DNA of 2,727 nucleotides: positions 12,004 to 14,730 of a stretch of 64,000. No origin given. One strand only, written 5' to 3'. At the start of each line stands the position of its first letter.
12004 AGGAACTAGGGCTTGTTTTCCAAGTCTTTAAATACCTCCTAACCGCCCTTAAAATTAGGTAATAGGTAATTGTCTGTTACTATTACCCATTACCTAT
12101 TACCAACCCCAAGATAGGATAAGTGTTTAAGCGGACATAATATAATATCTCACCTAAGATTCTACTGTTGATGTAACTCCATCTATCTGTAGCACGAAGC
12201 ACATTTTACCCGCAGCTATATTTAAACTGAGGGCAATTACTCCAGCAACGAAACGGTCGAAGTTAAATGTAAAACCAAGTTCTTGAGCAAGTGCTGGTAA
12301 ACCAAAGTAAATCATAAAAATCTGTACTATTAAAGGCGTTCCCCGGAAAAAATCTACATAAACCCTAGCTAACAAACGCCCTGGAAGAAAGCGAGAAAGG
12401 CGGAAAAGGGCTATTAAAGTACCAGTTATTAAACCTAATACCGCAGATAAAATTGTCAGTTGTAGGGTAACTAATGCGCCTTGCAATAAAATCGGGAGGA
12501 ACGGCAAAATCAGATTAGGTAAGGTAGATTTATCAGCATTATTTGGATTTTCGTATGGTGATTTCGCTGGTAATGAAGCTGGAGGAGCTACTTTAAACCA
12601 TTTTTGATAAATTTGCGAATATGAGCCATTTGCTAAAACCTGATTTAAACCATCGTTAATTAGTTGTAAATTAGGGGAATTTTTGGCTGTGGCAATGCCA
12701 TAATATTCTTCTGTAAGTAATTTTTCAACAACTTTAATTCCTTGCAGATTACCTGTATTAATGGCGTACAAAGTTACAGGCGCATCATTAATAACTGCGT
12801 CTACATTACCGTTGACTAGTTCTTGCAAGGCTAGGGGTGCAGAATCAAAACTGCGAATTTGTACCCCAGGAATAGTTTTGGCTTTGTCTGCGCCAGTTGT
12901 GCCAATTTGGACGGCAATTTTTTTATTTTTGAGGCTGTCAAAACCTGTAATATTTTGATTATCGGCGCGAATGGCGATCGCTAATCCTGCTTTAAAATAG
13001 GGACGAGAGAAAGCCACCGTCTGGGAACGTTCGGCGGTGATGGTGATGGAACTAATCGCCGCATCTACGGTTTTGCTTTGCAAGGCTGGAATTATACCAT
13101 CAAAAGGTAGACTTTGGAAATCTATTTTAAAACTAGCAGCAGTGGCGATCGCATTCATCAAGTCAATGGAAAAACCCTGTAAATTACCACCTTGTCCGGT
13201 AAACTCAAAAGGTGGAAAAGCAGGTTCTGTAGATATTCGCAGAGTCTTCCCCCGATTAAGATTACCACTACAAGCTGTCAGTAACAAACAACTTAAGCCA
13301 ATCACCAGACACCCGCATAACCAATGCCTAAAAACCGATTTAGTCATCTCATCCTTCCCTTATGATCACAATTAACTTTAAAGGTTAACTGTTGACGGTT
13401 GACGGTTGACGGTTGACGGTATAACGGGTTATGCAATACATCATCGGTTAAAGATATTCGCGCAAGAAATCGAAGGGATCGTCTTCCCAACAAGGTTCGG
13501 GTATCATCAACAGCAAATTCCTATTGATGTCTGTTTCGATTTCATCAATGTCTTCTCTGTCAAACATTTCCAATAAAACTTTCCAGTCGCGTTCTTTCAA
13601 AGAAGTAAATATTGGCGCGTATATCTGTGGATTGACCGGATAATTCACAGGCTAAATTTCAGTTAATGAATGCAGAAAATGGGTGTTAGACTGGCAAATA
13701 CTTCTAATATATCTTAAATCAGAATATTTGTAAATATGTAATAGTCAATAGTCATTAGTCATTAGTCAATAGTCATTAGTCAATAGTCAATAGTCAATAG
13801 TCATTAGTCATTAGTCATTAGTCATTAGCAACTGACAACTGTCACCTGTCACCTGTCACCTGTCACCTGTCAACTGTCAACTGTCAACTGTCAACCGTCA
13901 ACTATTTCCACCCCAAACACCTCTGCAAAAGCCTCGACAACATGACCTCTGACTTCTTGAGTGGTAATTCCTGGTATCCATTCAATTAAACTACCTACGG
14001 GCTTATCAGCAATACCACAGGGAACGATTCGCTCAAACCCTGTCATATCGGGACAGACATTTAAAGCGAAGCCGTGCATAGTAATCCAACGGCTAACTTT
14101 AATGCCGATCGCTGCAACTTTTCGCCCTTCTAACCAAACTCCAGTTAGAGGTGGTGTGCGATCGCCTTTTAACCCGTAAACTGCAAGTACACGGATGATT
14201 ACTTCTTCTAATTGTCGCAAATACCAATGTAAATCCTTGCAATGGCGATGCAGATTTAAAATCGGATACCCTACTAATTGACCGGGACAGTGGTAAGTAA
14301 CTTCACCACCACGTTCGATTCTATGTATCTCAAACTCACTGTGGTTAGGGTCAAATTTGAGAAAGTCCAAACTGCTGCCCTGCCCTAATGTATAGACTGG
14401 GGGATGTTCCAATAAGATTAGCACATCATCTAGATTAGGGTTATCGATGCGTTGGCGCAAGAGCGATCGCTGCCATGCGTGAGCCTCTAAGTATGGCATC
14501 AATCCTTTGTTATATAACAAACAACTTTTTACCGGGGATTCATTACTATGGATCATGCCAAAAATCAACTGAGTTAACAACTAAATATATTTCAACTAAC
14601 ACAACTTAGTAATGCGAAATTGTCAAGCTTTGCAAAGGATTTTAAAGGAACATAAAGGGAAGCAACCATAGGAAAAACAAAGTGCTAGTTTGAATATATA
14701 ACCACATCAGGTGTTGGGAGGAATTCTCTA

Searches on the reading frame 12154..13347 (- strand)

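Call 34: search_protein_families(library=pfam, proteins=[window:12154-13347:-], max_evalue=0.00001)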
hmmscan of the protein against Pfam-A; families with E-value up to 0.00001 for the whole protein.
window:12154-13347:- (397 aa): 2 families
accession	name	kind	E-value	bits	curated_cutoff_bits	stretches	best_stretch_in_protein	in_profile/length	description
PF00497.25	SBP_bac_3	-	4.1e-37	127.3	26.4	1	36-252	1-131/132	Bacterial extracellular solute-binding proteins, family 3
PF10613.14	Lig_chan-Glu_bd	-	7.4e-12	45.8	30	1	51-128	24-113/115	Ligated ion channel L-glutamate- and glycine-binding site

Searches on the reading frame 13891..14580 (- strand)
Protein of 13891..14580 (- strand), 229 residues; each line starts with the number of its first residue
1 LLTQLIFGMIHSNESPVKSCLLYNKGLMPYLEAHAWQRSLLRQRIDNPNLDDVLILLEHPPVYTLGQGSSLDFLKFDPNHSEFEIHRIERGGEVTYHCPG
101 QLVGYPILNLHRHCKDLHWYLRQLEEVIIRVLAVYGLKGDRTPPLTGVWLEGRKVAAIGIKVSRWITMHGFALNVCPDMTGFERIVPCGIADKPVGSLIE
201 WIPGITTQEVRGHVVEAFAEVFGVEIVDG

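Call 34: search_protein_families(library=pfam, proteins=[window:13891-14580:-], max_evalue=0.00001)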
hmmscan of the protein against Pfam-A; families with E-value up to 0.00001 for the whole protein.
window:13891-14580:- (229 aa): 1 family
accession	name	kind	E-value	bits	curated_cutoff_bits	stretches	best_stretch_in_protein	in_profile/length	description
PF21948.1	LplA-B_cat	-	7e-45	153.9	27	1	30-219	2-200/200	Lipoyl protein ligase A/B catalytic domain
